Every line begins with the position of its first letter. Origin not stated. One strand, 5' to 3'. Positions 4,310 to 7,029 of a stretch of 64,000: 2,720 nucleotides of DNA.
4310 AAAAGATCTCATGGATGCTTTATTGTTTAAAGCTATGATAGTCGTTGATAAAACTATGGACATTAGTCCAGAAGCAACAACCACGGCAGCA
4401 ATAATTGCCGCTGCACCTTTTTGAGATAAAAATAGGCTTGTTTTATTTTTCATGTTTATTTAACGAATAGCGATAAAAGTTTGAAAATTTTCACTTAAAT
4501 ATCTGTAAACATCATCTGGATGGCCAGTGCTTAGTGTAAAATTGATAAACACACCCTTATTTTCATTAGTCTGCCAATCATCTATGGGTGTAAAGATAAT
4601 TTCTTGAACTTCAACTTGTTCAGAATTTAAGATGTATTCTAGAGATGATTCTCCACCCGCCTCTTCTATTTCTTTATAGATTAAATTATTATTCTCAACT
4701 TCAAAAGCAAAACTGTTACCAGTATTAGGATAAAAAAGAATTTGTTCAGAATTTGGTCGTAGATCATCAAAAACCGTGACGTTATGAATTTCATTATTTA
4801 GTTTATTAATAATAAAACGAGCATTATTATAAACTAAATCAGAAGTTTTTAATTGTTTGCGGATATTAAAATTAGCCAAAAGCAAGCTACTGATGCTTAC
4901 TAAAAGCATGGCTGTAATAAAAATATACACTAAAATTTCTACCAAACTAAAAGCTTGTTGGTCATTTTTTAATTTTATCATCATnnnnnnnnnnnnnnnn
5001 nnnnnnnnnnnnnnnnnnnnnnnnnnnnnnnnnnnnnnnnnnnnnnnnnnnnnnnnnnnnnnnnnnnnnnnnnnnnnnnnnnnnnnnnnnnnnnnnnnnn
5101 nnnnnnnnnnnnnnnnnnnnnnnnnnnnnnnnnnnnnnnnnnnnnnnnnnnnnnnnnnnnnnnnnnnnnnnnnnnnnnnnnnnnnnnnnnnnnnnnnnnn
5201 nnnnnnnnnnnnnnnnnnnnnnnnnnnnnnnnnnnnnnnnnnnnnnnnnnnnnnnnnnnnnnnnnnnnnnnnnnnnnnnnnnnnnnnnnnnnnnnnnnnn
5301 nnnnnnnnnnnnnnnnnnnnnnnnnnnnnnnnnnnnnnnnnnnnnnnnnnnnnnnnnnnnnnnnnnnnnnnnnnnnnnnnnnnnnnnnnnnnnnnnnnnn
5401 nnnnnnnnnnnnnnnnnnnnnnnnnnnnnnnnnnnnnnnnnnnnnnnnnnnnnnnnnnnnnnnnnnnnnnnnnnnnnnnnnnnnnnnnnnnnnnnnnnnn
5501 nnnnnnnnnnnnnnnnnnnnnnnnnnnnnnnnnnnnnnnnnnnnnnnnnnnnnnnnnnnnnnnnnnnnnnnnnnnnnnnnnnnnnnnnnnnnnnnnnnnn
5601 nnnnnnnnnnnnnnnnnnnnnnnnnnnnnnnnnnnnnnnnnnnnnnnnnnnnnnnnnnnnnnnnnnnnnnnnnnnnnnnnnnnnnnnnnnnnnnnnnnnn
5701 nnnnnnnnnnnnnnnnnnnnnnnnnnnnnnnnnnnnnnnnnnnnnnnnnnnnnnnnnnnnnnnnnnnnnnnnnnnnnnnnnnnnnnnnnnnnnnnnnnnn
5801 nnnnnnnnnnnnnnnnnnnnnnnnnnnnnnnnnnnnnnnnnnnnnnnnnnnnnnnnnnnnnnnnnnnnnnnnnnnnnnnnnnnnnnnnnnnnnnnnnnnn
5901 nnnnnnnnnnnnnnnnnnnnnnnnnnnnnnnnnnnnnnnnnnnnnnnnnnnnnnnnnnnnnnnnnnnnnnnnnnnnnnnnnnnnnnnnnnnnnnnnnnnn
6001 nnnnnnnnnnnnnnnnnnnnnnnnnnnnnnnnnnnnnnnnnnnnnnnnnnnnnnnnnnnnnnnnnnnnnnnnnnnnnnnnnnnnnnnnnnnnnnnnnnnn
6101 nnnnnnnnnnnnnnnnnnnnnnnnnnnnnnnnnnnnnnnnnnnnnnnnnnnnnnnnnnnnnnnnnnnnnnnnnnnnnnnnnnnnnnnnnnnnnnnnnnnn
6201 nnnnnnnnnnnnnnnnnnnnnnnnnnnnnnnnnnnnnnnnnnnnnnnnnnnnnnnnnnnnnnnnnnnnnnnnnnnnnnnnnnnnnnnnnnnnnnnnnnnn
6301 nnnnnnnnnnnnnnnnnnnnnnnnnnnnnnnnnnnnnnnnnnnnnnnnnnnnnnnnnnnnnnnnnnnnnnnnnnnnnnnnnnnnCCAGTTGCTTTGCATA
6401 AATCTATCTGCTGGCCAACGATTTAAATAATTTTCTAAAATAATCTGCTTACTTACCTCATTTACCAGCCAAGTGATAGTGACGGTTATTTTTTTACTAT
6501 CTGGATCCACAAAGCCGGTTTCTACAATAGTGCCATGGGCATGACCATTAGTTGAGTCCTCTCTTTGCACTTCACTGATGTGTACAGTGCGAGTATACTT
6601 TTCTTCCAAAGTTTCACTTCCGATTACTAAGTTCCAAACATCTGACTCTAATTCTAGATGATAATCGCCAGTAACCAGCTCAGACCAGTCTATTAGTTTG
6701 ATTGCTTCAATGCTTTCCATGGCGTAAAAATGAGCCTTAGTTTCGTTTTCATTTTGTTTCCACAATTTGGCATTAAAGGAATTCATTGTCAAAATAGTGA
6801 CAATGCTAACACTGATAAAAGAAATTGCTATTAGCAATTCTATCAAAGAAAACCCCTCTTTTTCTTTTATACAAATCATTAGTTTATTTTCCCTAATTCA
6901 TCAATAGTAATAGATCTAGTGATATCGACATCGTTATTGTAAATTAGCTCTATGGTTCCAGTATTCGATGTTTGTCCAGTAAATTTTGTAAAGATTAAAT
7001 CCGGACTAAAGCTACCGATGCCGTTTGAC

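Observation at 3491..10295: Compact outer-membrane-less type IV pilus operon: pilB-pilC-pilin-giant pilin-pseudopilin-PilX-like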

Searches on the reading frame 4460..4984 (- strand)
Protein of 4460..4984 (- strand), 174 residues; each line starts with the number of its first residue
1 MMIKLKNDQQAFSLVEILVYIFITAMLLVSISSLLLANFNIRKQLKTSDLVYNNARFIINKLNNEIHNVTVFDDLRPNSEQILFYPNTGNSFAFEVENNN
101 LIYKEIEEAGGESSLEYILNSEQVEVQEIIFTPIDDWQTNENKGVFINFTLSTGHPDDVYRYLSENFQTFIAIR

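Call 3: search_protein_families(library=pfam, proteins=[window:4460-4984:-], max_evalue=0.1)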
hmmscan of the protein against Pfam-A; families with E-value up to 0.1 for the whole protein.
window:4460-4984:- (174 aa): 2 families
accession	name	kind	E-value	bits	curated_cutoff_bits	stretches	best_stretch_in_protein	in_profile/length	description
PF07963.17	N_methyl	-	2.7e-05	24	21.2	1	7-31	2-26/27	Prokaryotic N-terminal methylation motif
PF23059.1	CUB_M02D8_5_6th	-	0.075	14.1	28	0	43-84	26-66/102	M02D8_5-like, sixth CUB domain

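Call 4: search_protein_families(library=ncbifam, proteins=[window:4460-4984:-], max_evalue=0.1)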
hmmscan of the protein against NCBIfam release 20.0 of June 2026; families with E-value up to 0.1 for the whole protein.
window:4460-4984:- (174 aa): 5 families
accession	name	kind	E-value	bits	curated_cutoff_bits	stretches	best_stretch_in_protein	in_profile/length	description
NF041002.1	pilin_ComGF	equivalog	2.3e-05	24.7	80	1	9-115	1-105/139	competence type IV pilus minor pilin ComGF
NF038303.1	EPS_HpsB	equivalog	0.03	14.3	150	1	9-63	2-56/211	hormogonium polysaccharide secretion pseudopilin HpsB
NF009316.0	PRK12674.1-5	equivalog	0.054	13.3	122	1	2-53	56-105/121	Na+/H+ antiporter subunit G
TIGR02599.1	TIGR02599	subfamily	0.064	12.5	256.5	1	11-67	1-57/361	Verru_Chthon cassette protein C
NF007848.0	PRK10557.1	equivalog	0.094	12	120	0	5-36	6-37/192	prepilin peptidase-dependent protein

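Call 43: search_protein_representatives(protein=window:4460-4984:-)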
Query: 174 residues. Proteins with E-value up to 0.001 (for the whole library): 54; up to 1e-10: 14; up to 1e-30: 3. The best 54 are listed.
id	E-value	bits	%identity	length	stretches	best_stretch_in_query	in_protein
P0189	9.4e-55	201.4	61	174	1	9-174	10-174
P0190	1.6e-41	158.4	48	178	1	4-174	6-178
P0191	1.8e-35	138.7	43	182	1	6-174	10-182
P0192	4.5e-30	121.2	40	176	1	5-174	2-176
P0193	8.7e-28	113.8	40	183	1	8-174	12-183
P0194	1.0e-24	103.8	37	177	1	2-174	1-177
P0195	4.4e-24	101.7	35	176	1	8-173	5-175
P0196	1.3e-21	93.6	35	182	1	2-174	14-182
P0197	1.9e-18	83.4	33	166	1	14-174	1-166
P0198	1.3e-17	80.7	35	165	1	10-174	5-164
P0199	1.1e-15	74.4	42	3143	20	135-167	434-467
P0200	1.6e-15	73.9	31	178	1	9-174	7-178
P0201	6.6e-15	71.9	32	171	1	8-173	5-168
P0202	1.6e-14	70.7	29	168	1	10-174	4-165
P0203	8.7e-10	55.2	37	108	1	73-174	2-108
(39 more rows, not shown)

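Call 47: search_solved_structures(query=A3, max_evalue=10)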
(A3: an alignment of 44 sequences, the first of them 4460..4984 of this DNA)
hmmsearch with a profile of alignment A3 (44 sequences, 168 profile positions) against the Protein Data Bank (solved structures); distinct sequences matched with E-value up to 10: 36.
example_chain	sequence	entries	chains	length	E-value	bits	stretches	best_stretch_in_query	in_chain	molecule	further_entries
9egp_A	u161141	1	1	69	1.1e-06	32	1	1-37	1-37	Geopilin domain 1 protein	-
7tgg_A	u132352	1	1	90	4.8e-06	29.9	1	1-31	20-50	Geopilin domain 1 protein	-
9laa_A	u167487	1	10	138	1.2e-05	28.6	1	1-30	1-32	Type IV pilin protein PilA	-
9lab_B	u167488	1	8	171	3.4e-05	27.1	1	6-36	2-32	MSHA major pilin subunit MshA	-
6xxe_A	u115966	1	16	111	0.0042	20.3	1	11-114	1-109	Uncharacterized protein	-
8pfb_G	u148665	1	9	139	0.0063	19.7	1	11-49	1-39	Type IV pilin PilE1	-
8qqj_J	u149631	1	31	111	0.0089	19.2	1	11-114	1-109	Type IV narrow pilus major component PilA5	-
8tj2_C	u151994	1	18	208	0.012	18.8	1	11-50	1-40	Type IV major pilin protein PilA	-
2m7g_A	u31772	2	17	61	0.015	18.5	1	11-31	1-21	Geopilin domain 1 protein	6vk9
8uhf_A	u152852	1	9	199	0.025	17.8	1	12-51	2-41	Toxin co-regulated pilin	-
2hi2_A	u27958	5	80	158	0.036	17.3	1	11-32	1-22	Fimbrial protein | PilA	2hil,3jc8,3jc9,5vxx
1ay2_A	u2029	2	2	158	0.044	17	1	11-31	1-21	TYPE 4 PILIN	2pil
6xxd_A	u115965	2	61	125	0.06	16.6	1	11-38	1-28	PilA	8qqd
8p3b_A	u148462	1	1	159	0.063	16.5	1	11-31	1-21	Fimbrial protein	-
5g23_A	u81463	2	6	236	0.085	16.1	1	8-65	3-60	TYPE-IV LIKE PILIN TTHA1219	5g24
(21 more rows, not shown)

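Call 49: search_protein_families(library=ncbifam, alignment_id=A3, max_evalue=0.01)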
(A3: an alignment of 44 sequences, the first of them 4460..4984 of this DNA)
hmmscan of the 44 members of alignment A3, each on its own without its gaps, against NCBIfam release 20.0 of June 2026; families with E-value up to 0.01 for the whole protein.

A. member 1, window:4460-4984:- (174 aa): 1 family
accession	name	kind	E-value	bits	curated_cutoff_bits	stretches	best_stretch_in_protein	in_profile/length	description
NF041002.1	pilin_ComGF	equivalog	2.3e-05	24.7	80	1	9-115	1-105/139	competence type IV pilus minor pilin ComGF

B. families by the number of members that match (of 44 scanned): 24 families
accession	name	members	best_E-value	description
NF041002.1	pilin_ComGF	35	1.4e-07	competence type IV pilus minor pilin ComGF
TIGR02599.1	TIGR02599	26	1.6e-08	Verru_Chthon cassette protein C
NF038304.1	EPS_HpsC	23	1.3e-07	hormogonium polysaccharide secretion pseudopilin HpsC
NF041013.1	T4P_ComGE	23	2.2e-07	competence type IV pilus minor pilin ComGE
NF007848.0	PRK10557.1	20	2.7e-05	prepilin peptidase-dependent protein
TIGR02532.1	IV_pilin_GFxxxE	16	1.1e-06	prepilin-type N-terminal cleavage/methylation domain-containing protein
NF040982.1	ComGD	13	3.1e-05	competence type IV pilus minor pilin ComGD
TIGR01708.2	typeII_sec_gspH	13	9.6e-05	type II secretion system minor pseudopilin GspH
NF007800.0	PRK10506.1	13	0.00033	prepilin peptidase-dependent protein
NF040999.1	pilin_ComGC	9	1.1e-05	competence type IV pilus major pilin ComGC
NF038303.1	EPS_HpsB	6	0.00023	hormogonium polysaccharide secretion pseudopilin HpsB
TIGR01707.1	gspI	5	7.4e-06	type II secretion system minor pseudopilin GspI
TIGR02523.1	type_IV_pilV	5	6.5e-05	type IV pilus modification protein PilV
TIGR02596.1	TIGR02596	5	0.00042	Verru_Chthon cassette protein D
TIGR01710.1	typeII_sec_gspG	5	0.00043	type II secretion system major pseudopilin GspG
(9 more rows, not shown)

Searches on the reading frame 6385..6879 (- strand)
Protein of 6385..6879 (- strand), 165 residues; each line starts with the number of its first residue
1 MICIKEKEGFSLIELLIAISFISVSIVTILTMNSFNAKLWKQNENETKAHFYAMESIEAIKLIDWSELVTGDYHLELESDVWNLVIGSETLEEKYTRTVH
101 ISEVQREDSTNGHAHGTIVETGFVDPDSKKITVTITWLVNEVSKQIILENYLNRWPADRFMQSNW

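Call 56: search_solved_structures(query=A5, max_evalue=10, show_alignments=0)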
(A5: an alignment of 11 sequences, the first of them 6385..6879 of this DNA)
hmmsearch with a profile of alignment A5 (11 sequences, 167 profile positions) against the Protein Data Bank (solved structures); distinct sequences matched with E-value up to 10: 16.
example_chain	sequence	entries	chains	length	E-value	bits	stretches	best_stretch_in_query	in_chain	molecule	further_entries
9egp_A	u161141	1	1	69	0.0033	20.6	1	5-30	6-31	Geopilin domain 1 protein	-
7tgg_A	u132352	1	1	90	0.005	20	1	5-30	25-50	Geopilin domain 1 protein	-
8gyr_B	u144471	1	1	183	0.0099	19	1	120-148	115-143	LigA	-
9laa_A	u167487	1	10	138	0.0099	19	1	3-30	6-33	Type IV pilin protein PilA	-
8gyr_A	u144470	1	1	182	0.01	19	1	120-148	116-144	Leptospira Immunoglobulin-like protein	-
5g23_A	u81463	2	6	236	0.016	18.3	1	6-47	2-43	TYPE-IV LIKE PILIN TTHA1219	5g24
6xxd_A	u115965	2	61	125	0.14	15.3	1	10-38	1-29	PilA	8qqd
6xxe_A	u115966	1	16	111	0.24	14.5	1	10-91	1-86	Uncharacterized protein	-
8qqj_J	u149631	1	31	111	0.43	13.7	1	10-89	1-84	Type IV narrow pilus major component PilA5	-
2m7g_A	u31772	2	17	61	0.55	13.4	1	10-44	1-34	Geopilin domain 1 protein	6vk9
8tj2_C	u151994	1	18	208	0.71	13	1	10-52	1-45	Type IV major pilin protein PilA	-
9lab_B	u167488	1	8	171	0.73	12.9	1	5-28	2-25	MSHA major pilin subunit MshA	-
6e52_A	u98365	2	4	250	0.88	12.7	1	61-119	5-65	Staphylococcus aureus AgrC histidine kinase module fused to Saccharomyces cerevisiae GCN4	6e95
8pfb_G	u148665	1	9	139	1.4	12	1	10-42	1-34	Type IV pilin PilE1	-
2hi2_A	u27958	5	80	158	2.7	11.1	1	10-60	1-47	Fimbrial protein | PilA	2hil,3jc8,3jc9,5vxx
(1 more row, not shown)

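Call 57: search_protein_families(library=ncbifam, alignment_id=A5, max_evalue=0.01)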
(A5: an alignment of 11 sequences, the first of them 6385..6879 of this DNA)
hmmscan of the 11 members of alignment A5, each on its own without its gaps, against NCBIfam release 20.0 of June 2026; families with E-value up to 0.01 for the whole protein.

A. member 1, window:6385-6879:- (165 aa): 6 families
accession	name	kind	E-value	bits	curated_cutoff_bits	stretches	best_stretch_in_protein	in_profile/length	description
NF041013.1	T4P_ComGE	equivalog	2.1e-05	24.5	49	1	5-58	1-54/83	competence type IV pilus minor pilin ComGE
TIGR02523.1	type_IV_pilV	equivalog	0.00022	21.7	52.2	1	8-61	2-55/139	type IV pilus modification protein PilV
NF007848.0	PRK10557.1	equivalog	0.0061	15.9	120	0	5-48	8-48/192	prepilin peptidase-dependent protein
NF007800.0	PRK10506.1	equivalog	0.0068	16.3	158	0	3-28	4-29/163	prepilin peptidase-dependent protein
TIGR02599.1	TIGR02599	subfamily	0.0068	15.7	256.5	1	9-60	1-52/361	Verru_Chthon cassette protein C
NF047828.1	T3SSXpsI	equivalog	0.0082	16.2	150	1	8-60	2-54/132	type II secretion system protein XpsI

B. families by the number of members that match (of 11 scanned): 19 families
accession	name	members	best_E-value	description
NF041013.1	T4P_ComGE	9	5.1e-07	competence type IV pilus minor pilin ComGE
TIGR02532.1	IV_pilin_GFxxxE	6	0.00011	prepilin-type N-terminal cleavage/methylation domain-containing protein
NF047828.1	T3SSXpsI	5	6e-06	type II secretion system protein XpsI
NF007800.0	PRK10506.1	5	0.00018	prepilin peptidase-dependent protein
TIGR02599.1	TIGR02599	4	7.5e-06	Verru_Chthon cassette protein C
TIGR01707.1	gspI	4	0.00018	type II secretion system minor pseudopilin GspI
NF007862.0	PRK10574.1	3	0.0019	prepilin peptidase-dependent pilin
NF007848.0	PRK10557.1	3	0.0046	prepilin peptidase-dependent protein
NF038304.1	EPS_HpsC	2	0.00057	hormogonium polysaccharide secretion pseudopilin HpsC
TIGR01710.1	typeII_sec_gspG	2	0.0032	type II secretion system major pseudopilin GspG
TIGR01708.2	typeII_sec_gspH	2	0.0039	type II secretion system minor pseudopilin GspH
NF037980.1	T2SS_GspK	1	4.2e-05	type II secretion system minor pseudopilin GspK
TIGR02523.1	type_IV_pilV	1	0.00022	type IV pilus modification protein PilV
NF040999.1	pilin_ComGC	1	0.00025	competence type IV pilus major pilin ComGC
TIGR02598.1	TIGR02598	1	0.00085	Verru_Chthon cassette protein B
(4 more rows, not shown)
